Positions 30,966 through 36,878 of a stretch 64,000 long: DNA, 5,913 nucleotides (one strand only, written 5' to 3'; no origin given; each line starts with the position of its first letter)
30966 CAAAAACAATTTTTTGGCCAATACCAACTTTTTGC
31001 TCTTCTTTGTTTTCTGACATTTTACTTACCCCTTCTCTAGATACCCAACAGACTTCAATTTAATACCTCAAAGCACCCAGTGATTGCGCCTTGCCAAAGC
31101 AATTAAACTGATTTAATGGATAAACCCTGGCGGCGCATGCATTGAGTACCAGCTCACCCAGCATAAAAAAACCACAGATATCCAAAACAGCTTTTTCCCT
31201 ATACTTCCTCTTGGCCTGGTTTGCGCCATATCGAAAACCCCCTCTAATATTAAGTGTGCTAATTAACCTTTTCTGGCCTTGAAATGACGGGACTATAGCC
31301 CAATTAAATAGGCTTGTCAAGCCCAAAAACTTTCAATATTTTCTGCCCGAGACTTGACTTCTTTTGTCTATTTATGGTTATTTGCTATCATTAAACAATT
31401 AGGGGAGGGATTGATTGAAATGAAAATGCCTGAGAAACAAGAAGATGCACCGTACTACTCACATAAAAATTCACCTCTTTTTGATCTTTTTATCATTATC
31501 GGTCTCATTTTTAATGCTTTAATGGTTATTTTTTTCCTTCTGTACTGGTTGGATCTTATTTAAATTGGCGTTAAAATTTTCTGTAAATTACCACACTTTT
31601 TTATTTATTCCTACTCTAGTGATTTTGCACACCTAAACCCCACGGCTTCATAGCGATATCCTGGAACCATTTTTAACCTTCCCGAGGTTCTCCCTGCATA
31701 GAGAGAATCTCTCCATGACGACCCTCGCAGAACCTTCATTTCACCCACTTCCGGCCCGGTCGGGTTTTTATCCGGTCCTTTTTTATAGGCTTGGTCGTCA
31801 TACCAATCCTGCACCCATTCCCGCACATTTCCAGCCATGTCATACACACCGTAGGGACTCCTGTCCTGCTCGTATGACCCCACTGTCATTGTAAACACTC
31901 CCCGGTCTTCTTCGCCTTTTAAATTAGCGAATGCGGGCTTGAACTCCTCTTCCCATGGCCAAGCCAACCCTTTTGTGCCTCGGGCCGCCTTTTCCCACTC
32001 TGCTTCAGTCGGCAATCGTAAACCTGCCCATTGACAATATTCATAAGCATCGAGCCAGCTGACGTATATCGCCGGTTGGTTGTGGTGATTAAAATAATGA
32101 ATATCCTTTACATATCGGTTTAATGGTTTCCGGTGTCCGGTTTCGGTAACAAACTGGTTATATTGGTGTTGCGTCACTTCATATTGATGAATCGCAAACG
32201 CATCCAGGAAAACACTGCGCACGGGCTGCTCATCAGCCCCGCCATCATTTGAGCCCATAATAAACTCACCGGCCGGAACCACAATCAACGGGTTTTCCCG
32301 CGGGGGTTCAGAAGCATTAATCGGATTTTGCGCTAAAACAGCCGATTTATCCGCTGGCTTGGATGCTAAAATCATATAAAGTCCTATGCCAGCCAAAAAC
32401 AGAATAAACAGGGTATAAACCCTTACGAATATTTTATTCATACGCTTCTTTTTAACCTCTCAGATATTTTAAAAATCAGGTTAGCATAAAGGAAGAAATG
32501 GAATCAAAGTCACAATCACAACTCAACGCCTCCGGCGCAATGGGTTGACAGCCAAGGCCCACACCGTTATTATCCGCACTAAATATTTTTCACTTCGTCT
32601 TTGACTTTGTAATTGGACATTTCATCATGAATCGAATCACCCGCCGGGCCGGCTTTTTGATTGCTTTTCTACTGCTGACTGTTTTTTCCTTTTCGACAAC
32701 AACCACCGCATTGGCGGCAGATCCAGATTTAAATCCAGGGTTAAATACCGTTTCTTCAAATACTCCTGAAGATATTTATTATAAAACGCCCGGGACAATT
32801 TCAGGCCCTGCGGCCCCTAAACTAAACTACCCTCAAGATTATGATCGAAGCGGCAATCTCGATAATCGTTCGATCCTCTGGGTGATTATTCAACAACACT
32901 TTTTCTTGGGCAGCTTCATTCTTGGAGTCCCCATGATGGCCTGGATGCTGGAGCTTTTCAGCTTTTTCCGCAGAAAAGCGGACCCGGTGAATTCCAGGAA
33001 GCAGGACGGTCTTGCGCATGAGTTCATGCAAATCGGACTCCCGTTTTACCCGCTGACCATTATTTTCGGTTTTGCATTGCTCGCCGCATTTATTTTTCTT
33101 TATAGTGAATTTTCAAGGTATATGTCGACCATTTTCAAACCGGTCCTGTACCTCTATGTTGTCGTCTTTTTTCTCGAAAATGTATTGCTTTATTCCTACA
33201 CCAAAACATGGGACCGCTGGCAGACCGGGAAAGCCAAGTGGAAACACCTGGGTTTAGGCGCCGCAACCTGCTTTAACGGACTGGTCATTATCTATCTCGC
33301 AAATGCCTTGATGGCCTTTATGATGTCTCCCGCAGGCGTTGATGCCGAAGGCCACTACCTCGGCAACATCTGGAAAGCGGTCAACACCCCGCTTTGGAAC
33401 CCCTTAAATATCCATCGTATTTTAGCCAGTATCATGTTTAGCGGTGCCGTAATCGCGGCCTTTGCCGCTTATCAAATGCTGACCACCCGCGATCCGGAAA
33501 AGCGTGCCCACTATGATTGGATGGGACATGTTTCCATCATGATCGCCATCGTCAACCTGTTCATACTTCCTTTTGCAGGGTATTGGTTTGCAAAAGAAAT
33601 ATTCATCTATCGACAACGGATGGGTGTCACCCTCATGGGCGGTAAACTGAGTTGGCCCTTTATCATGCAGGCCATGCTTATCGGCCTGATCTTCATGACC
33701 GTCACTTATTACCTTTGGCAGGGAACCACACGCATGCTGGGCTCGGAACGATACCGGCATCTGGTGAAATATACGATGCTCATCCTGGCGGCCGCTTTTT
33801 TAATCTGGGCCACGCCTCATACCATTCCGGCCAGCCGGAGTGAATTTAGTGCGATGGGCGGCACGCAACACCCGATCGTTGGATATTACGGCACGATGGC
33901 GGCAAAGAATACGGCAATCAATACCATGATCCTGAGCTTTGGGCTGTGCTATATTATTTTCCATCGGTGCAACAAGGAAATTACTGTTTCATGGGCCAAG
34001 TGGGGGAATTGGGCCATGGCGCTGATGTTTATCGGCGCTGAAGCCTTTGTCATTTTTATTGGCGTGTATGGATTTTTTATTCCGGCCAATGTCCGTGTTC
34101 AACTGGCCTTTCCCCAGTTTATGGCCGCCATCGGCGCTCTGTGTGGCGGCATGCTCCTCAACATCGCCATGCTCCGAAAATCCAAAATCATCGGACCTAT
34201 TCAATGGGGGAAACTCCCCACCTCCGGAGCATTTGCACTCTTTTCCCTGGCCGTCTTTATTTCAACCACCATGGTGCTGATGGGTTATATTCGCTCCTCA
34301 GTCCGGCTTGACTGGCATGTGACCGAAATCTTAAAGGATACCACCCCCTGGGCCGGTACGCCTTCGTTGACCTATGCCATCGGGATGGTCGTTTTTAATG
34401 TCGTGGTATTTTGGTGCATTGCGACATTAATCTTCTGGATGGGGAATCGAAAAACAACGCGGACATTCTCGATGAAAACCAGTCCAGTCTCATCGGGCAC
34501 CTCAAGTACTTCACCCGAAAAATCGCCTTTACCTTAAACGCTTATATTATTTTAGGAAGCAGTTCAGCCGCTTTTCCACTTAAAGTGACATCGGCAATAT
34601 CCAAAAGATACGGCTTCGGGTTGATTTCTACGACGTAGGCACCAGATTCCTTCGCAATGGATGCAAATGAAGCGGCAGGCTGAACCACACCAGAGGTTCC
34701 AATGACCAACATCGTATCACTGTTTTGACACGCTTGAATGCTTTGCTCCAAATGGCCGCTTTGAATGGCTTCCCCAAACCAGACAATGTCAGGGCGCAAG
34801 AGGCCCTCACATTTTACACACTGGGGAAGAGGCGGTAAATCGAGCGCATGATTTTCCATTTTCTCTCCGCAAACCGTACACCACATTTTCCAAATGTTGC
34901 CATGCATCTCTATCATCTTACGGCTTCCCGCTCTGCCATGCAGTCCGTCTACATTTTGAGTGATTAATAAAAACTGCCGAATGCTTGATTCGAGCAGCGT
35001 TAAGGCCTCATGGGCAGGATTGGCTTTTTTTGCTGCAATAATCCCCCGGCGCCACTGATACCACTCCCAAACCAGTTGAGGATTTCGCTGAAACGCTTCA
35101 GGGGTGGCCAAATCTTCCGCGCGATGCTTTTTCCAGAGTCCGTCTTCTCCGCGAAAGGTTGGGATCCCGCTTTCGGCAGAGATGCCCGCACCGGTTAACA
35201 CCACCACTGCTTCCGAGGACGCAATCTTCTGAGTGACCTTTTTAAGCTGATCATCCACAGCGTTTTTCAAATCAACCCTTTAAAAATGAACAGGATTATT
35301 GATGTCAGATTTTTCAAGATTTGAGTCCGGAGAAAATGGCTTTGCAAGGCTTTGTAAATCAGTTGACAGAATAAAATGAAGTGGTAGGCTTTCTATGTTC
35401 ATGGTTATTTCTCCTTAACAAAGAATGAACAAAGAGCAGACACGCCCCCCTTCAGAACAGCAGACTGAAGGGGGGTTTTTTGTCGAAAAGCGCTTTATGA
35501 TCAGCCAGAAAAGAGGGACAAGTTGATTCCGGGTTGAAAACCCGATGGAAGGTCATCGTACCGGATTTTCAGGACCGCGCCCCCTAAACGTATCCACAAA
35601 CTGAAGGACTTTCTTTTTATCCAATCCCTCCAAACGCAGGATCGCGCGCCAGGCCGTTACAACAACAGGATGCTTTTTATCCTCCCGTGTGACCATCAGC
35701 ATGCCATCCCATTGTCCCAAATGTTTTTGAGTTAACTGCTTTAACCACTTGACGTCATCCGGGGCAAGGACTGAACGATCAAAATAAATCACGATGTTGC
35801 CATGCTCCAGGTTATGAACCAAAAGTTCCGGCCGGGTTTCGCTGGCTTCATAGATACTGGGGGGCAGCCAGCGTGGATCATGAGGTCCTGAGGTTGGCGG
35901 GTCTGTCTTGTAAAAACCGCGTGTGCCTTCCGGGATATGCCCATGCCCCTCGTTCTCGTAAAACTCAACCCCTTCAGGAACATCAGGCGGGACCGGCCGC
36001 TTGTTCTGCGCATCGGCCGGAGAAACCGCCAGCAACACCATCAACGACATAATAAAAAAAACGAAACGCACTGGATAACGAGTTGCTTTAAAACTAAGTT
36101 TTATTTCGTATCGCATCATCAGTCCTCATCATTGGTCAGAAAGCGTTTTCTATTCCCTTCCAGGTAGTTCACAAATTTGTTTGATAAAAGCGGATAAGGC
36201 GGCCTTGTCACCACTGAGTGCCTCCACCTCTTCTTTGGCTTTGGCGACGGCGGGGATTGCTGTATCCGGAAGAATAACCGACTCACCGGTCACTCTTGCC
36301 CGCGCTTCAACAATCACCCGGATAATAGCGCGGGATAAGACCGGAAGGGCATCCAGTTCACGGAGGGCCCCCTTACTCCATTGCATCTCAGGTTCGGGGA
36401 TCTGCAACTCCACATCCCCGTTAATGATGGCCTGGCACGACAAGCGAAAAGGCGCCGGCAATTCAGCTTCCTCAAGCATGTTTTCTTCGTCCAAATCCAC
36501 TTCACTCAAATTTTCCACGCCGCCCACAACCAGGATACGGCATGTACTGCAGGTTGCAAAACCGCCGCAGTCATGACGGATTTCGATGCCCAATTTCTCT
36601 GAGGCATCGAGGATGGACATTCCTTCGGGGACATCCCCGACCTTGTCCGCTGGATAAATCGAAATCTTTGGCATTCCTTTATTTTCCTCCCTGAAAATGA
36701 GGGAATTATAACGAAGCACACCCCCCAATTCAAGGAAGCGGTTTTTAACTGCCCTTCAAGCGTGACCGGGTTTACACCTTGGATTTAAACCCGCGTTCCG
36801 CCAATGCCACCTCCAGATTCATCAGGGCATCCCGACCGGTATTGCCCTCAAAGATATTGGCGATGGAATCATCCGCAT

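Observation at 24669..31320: Operon coupling a cytochrome bd-like membrane protein to five c-hemes and an EB_dh-type heme domain: uncharacterised respiratory module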

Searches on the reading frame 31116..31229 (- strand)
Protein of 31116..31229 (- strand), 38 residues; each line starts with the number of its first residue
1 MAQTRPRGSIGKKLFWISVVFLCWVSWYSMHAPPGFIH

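Call 86: search_protein_families(library=pfam, proteins=[window:31116-31229:-], max_evalue=0.01)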
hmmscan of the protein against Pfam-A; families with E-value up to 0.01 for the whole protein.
seq(38 aa): 0 families

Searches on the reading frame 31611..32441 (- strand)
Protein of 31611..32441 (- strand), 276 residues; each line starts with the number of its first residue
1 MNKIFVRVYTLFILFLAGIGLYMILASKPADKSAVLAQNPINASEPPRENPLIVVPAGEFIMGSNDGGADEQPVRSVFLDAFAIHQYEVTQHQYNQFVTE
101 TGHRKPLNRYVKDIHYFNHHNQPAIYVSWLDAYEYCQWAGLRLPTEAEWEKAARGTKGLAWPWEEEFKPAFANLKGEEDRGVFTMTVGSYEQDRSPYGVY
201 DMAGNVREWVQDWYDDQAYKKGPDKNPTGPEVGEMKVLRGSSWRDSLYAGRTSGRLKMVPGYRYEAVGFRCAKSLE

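Call 3: search_protein_families(library=pfam, proteins=[window:31611-32441:-], max_evalue=0.01)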
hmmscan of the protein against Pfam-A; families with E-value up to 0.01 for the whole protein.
window:31611-32441:- (276 aa): 1 family
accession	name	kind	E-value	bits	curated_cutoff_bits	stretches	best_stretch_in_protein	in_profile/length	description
PF03781.23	FGE-sulfatase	-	8.3e-58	196.5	23.3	1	52-273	5-255/255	Sulfatase-modifying factor enzyme 1-like domain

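Call 64: search_protein_families(library=ncbifam, proteins=[window:31611-32441:-], max_evalue=0.001)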
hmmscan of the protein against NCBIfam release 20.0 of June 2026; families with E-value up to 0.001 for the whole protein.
window:31611-32441:- (276 aa): 8 families
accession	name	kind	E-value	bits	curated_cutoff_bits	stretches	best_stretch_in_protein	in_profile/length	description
TIGR03525.2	GldK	equivalog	3.2e-28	99.2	350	2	138-274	253-406/408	T9SS ring complex lipoprotein PorK/GldK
NF051459.1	pyoverdine_PvdO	equivalog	1.2e-26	93.5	500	1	49-275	32-280/280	dihydropyoverdine dehydrogenase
TIGR03440.2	egtB_TIGR03440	equivalog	9.4e-25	87.5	360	2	120-272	272-413/413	ergothioneine biosynthesis protein EgtB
NF041186.1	SenA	equivalog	4.9e-24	85.4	420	2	120-272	269-381/382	selenoneine synthase SenA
TIGR02171.1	Fb_sc_TIGR02171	subfamily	3.6e-09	35.2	544.35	1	137-229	155-231/912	TIGR02171 family lipoprotein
TIGR03530.1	GldJ_short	equivalog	8.7e-08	31.5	382.9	1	172-272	275-389/396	gliding motility lipoprotein GldJ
TIGR03524.1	GldJ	equivalog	1.9e-07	30.1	458.2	1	179-215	332-366/559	gliding motility lipoprotein GldJ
TIGR04344.1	ovoA_Nterm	equivalog_domain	7.5e-06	25.1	400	0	126-213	299-383/444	5-histidylcysteine sulfoxide synthase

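Call 65: search_solved_structures(query=window:31611-32441:-, max_evalue=0.00001)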
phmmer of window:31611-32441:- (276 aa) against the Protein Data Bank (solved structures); distinct sequences matched with E-value up to 0.00001: 27.
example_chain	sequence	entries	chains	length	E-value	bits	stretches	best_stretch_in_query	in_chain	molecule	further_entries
2q17_A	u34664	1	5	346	3.8e-29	105.3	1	119-274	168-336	formylglycine generating enzyme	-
6muj_A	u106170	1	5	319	3.9e-29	105.2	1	119-274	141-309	Formylglycine-generating enzyme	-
31dc_A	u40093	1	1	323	4.6e-29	105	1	118-273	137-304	Formylglycine-generating enzyme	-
1y1e_X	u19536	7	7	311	5.5e-29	104.8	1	118-273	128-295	C-alpha-formyglycine-generating enzyme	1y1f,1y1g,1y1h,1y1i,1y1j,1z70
5ssy_A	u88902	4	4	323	5.7e-29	104.7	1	118-273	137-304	Formylglycine-generating enzyme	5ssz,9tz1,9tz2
2aft_X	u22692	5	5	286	7.1e-29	104.4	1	118-273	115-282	Sulfatase modifying factor 1 | Sulfatase-modifying factor 1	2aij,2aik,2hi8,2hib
2aii_X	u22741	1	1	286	8.9e-29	104.1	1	118-273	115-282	Sulfatase modifying factor 1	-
2afy_X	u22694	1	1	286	1.3e-28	103.5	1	118-273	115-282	Sulfatase modifying factor 1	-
5ssx_A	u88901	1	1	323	1.4e-28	103.4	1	118-273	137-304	Formylglycine-generating enzyme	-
8aru_A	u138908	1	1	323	3.5e-28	102.1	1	118-273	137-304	Formylglycine-generating enzyme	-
6s07_A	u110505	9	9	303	6.3e-28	101.3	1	119-272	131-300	Formylglycine-generating enzyme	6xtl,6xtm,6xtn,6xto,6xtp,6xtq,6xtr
5nxl_A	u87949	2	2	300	1.6e-27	99.9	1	119-273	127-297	Non-specific serine/threonine protein kinase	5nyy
1y4j_A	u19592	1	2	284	5.1e-24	88.4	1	122-273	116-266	Sulfatase modifying factor 2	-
5hha_A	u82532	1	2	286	4.3e-21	78.9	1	52-275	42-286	PvdO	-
6vqp_A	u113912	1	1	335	2.5e-20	76.3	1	120-174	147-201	CalU17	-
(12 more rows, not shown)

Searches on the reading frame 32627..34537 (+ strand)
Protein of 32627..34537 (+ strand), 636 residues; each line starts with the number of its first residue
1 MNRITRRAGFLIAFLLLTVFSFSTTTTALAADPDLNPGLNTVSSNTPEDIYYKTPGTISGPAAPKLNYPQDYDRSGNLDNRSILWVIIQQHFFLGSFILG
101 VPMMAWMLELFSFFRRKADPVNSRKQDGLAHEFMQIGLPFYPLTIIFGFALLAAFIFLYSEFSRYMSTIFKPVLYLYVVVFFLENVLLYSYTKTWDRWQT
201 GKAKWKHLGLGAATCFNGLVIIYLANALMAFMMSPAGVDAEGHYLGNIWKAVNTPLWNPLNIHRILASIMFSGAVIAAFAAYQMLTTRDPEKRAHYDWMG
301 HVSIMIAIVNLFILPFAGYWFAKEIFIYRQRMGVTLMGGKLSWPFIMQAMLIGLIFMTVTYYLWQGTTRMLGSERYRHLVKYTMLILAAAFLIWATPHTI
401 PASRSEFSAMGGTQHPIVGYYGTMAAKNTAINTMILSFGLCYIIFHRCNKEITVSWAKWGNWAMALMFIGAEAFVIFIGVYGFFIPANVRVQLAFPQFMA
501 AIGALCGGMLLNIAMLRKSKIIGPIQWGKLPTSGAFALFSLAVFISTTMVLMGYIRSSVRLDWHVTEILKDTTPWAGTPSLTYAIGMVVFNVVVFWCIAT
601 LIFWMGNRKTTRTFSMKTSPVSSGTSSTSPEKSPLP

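Call 3: search_protein_families(library=pfam, proteins=[window:32627-34537:+], max_evalue=0.01)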
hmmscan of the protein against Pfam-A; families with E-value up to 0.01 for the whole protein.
window:32627-34537:+ (636 aa): 1 family
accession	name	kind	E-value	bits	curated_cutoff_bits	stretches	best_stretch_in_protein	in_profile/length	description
PF01654.22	Cyt_bd_oxida_I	-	2.4e-15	56.5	26.2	1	87-327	9-239/418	Cytochrome bd terminal oxidase subunit I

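Call 44: search_protein_families(library=ncbifam, proteins=[window:32627-34537:+], max_evalue=0.01)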
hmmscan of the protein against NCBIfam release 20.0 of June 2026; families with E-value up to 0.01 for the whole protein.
window:32627-34537:+ (636 aa): 0 families

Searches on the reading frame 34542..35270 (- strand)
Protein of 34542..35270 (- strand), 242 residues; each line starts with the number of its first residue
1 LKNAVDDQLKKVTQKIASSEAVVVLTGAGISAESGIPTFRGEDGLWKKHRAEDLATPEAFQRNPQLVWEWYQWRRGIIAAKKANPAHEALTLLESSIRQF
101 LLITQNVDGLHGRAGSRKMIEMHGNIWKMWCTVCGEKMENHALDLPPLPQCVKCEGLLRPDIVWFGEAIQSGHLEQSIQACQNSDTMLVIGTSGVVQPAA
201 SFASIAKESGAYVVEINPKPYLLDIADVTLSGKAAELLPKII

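Call 6: search_protein_families(library=pfam, proteins=[window:34542-35270:-], max_evalue=0.001)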
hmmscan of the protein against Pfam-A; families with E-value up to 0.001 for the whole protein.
window:34542-35270:- (242 aa): 1 family
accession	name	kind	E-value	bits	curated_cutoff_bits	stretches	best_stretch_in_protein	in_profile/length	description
PF02146.23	SIR2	-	4.9e-55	186.7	24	1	27-198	1-180/180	Sir2 family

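Call 64: search_protein_families(library=ncbifam, proteins=[window:34542-35270:-], max_evalue=0.001)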
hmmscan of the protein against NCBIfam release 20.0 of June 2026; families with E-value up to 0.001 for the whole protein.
window:34542-35270:- (242 aa): 7 families
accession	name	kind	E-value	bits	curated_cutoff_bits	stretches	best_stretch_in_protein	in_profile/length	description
NF001753.0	PRK00481.1-3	subfamily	1.8e-83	279.4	243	1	9-241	3-243/252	NAD-dependent protein deacylase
NF040867.1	prot_deacyl_CobB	equivalog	7.1e-83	277.5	320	1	11-242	2-239/242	NAD-dependent protein deacetylase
NF001755.0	PRK00481.1-5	equivalog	1.3e-58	198.2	318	1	13-224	34-247/278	Sir2 family NAD+-dependent deacetylase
NF001752.0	PRK00481.1-1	equivalog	1.9e-54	184.8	221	1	8-224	3-221/242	NAD-dependent protein deacylase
NF001754.0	PRK00481.1-4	equivalog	2.5e-50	170.8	252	1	7-224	3-222/244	NAD-dependent protein deacylase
NF010736.0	PRK14138.1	equivalog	1.8e-47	161.6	395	1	14-229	6-225/244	NAD-dependent deacetylase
NF003738.0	PRK05333.1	equivalog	3.6e-43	147.6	305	2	8-142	15-149/295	NAD-dependent protein deacetylase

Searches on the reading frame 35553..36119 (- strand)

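Call 6: search_protein_families(library=pfam, proteins=[window:35553-36119:-], max_evalue=0.001)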
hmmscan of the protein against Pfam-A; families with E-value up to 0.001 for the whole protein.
window:35553-36119:- (188 aa): 1 family
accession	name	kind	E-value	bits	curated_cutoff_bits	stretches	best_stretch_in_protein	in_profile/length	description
PF11303.13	DUF3105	-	6.8e-27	94.5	25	1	61-184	1-123/130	Protein of unknown function (DUF3105)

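Call 64: search_protein_families(library=ncbifam, proteins=[window:35553-36119:-], max_evalue=0.001)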
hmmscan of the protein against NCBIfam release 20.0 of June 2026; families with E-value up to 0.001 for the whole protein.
window:35553-36119:- (188 aa): 0 families

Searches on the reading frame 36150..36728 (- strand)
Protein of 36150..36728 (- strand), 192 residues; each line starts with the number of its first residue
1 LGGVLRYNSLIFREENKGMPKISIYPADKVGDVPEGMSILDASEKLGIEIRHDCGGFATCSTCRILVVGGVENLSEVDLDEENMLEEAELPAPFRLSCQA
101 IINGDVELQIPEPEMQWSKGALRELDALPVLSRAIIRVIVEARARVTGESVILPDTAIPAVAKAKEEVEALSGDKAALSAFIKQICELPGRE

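Call 6: search_protein_families(library=pfam, proteins=[window:36150-36728:-], max_evalue=0.001)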
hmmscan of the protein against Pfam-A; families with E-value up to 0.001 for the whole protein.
window:36150-36728:- (192 aa): 2 families
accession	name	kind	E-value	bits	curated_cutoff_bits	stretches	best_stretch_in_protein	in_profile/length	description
PF00111.32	Fer2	-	1e-11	45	21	1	32-102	11-76/77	2Fe-2S iron-sulfur cluster binding domain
PF08369.16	PCP_red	-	2.7e-05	24.6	32.5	1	117-152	1-36/45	Proto-chlorophyllide reductase 57 kD subunit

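Call 64: search_protein_families(library=ncbifam, proteins=[window:36150-36728:-], max_evalue=0.001)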
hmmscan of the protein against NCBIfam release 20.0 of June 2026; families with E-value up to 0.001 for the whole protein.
window:36150-36728:- (192 aa): 9 families
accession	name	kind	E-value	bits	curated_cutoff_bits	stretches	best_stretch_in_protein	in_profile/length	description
TIGR02007.1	fdx_isc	equivalog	1.4e-16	60.6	132.1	1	19-116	6-105/110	ISC system 2Fe-2S type ferredoxin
TIGR01941.1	nqrF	equivalog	9.8e-11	41.2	295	1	24-115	36-125/405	NADH:ubiquinone reductase (Na(+)-transporting) subunit F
NF040756.1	corr_regen_AcsV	exception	5e-09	35.1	800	1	22-114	2-89/632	corrinoid activation/regeneration protein AcsV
TIGR02008.1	fdx_plant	subfamily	5.3e-08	32.5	81.15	1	29-109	15-89/97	ferredoxin [2Fe-2S]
TIGR02160.1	PA_CoA_Oxy5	hypoth_equivalog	1.5e-06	27.3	420.8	1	36-102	282-342/352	1,2-phenylacetyl-CoA epoxidase subunit PaaE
NF058606.1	GlBtMonoRdsGbcB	equivalog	7.1e-06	25.1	500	1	16-109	274-361/362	glycine betaine monooxygenase reductase subunit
NF004317.0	PRK05713.1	equivalog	1.1e-05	24.9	338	1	19-137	1-108/312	iron-sulfur-binding ferredoxin reductase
NF041393.1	Frdxn_Halo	equivalog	2.1e-05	24.3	150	1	33-105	42-109/128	ferredoxin Fer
NF040810.1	BenC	equivalog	0.00021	20.6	430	1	34-115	18-96/333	benzoate 1,2-dioxygenase electron transfer component BenC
